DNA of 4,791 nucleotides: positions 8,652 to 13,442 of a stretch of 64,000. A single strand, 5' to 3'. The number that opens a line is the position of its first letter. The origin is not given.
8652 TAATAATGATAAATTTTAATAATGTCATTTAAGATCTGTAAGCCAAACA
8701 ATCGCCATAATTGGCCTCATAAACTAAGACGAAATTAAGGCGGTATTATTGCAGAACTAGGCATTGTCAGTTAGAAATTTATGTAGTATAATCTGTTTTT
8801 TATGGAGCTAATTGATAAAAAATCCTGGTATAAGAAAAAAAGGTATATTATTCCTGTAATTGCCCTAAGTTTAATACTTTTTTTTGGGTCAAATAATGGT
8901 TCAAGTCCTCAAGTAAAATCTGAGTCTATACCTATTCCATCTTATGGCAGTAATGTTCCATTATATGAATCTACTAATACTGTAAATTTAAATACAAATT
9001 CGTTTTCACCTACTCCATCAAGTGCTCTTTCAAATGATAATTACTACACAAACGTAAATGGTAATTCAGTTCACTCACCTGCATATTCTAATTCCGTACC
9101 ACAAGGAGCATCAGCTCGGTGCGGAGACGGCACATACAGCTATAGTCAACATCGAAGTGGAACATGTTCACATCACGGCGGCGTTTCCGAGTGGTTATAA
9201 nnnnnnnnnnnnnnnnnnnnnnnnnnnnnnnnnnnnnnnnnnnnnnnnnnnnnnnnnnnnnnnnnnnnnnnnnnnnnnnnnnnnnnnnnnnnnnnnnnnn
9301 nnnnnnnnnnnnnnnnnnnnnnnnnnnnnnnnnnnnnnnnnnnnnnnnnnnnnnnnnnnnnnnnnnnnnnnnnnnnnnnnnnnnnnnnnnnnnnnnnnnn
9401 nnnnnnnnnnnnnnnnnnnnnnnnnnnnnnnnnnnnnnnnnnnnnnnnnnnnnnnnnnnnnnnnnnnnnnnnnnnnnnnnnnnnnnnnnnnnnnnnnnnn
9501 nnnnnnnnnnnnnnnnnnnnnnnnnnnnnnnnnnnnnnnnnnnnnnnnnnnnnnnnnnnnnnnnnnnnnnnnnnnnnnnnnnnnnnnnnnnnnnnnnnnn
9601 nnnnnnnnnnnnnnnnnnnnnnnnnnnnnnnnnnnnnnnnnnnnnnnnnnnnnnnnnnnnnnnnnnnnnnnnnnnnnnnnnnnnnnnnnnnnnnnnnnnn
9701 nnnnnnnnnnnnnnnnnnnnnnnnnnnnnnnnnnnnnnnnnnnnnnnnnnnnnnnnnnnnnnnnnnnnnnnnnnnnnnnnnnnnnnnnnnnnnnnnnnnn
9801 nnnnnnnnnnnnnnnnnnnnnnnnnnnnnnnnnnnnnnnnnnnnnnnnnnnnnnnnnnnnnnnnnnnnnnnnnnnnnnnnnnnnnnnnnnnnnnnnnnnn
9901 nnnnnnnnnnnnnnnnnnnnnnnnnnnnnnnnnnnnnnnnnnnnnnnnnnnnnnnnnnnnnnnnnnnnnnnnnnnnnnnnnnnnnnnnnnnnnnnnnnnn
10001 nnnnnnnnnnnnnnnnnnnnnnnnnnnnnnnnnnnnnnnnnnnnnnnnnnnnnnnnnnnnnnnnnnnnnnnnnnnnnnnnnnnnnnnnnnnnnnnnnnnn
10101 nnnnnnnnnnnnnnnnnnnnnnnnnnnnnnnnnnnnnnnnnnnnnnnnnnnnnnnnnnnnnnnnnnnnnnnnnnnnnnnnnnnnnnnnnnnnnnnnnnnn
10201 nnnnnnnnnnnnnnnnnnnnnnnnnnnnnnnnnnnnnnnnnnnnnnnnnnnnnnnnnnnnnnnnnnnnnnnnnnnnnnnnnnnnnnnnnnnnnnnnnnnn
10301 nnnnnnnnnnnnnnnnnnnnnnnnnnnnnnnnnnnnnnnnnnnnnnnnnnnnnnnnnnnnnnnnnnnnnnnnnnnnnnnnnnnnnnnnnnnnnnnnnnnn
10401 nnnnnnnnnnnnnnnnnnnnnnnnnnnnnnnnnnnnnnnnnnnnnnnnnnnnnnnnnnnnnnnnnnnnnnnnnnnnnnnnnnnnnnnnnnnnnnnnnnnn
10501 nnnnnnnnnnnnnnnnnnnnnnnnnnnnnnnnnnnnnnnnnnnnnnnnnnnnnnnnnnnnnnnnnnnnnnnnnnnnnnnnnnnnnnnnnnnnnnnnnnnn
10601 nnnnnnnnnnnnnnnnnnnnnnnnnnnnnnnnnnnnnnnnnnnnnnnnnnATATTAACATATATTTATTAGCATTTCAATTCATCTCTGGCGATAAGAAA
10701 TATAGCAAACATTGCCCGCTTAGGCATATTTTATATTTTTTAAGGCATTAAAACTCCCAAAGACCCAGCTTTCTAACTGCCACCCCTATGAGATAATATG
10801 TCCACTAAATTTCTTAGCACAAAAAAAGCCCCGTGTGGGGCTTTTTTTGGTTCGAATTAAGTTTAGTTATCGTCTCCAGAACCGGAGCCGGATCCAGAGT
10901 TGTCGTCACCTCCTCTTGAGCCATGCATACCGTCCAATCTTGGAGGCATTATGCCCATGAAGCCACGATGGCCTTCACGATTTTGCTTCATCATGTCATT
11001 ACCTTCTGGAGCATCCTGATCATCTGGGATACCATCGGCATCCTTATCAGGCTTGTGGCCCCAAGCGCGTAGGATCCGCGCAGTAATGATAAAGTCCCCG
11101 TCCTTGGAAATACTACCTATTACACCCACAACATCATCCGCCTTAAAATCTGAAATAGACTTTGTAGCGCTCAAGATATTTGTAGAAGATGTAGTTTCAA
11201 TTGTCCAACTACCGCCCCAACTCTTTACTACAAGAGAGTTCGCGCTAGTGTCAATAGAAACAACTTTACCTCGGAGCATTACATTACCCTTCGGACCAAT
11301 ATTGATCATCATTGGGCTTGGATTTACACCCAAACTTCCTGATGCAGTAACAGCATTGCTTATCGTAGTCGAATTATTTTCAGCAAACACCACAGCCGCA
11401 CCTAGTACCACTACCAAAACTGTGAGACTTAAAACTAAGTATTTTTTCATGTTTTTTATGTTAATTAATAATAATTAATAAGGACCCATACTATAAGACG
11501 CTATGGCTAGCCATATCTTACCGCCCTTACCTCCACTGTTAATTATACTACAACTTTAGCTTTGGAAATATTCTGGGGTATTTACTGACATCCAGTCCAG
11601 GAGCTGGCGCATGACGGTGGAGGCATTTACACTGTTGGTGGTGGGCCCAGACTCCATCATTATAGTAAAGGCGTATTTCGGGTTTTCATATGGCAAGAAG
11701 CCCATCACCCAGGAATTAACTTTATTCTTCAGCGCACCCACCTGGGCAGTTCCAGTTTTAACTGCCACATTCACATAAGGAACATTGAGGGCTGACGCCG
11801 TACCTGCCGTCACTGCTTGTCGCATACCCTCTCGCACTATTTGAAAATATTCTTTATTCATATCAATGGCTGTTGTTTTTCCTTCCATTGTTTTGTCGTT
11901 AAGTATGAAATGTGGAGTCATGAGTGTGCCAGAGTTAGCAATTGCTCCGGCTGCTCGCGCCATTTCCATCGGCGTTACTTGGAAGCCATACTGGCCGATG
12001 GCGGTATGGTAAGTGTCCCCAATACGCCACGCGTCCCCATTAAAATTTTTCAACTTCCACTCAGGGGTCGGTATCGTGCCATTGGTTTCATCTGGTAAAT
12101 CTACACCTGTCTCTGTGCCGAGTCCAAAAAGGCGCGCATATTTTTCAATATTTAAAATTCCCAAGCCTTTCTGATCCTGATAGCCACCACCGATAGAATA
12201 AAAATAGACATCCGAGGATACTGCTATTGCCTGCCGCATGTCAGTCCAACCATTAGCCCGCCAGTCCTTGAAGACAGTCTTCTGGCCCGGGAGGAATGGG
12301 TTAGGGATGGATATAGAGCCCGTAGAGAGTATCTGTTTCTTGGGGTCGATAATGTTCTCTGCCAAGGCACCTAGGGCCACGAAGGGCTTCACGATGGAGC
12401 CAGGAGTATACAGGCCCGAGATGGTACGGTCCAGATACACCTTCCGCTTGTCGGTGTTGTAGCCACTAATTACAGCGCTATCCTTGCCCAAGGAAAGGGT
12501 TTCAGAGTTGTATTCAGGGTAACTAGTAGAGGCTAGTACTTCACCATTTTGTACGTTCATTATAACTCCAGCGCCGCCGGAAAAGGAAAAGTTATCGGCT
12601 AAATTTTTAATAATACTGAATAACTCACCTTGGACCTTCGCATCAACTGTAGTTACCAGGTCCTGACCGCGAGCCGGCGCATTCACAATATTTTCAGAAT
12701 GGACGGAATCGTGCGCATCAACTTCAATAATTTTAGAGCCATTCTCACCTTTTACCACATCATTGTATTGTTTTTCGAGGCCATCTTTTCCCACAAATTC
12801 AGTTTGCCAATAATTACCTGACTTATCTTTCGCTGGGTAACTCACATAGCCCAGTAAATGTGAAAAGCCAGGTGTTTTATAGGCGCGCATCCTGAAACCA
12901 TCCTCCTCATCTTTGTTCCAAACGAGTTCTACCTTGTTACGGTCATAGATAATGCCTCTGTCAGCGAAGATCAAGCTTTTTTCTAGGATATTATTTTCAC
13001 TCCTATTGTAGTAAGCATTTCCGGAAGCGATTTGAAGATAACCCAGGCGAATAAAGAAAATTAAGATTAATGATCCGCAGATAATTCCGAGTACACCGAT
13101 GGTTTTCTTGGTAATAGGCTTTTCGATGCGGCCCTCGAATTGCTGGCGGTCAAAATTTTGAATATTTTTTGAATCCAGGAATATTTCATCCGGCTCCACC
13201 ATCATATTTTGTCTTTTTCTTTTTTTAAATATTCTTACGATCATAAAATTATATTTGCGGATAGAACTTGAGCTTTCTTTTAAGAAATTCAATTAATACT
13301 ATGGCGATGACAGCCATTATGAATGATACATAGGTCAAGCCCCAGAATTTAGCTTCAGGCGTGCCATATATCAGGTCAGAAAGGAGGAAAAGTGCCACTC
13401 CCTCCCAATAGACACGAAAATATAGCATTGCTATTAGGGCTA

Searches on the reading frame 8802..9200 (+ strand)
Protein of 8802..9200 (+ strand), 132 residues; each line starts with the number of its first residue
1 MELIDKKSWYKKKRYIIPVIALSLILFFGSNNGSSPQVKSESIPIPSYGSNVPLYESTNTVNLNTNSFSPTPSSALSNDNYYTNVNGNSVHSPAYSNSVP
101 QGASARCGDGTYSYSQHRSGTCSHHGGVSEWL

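Call 47: search_protein_families(library=pfam, proteins=[window:8802-9200:+], max_evalue=0.0001)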
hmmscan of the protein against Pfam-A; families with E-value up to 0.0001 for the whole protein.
window:8802-9200:+ (132 aa): 1 family
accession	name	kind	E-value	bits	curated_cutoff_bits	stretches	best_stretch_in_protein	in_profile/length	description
PF12587.13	DUF3761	-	7e-26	91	29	1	71-131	21-81/82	Protein of unknown function (DUF3761)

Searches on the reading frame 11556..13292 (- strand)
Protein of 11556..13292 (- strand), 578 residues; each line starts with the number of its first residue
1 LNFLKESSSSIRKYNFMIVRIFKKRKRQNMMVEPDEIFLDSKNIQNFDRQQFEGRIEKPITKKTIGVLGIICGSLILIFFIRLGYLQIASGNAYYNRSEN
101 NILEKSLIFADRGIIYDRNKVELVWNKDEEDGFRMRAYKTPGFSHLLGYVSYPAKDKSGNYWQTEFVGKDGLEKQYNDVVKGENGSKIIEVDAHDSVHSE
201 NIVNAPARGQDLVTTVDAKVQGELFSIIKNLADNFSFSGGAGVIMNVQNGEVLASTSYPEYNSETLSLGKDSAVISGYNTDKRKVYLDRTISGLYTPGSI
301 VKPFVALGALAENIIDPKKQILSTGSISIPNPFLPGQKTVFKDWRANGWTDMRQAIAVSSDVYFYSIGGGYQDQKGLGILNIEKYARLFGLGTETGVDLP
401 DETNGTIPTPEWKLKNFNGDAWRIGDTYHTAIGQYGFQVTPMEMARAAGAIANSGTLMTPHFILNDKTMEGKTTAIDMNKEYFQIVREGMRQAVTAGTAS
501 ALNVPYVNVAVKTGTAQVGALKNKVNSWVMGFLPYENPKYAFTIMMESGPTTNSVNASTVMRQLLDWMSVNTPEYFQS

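Call 48: search_protein_families(library=pfam, proteins=[window:11556-13292:-], max_evalue=0.0001)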
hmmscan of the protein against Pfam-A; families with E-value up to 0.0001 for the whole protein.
window:11556-13292:- (578 aa): 2 families
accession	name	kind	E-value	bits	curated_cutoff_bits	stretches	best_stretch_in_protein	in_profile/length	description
PF00905.27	Transpeptidase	-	6.6e-56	190.1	22.1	1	240-565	1-298/299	Penicillin binding protein transpeptidase domain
PF03717.20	PBP_dimer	-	1.1e-13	52.4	24.4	1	136-199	108-177/180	Penicillin-binding Protein dimerisation domain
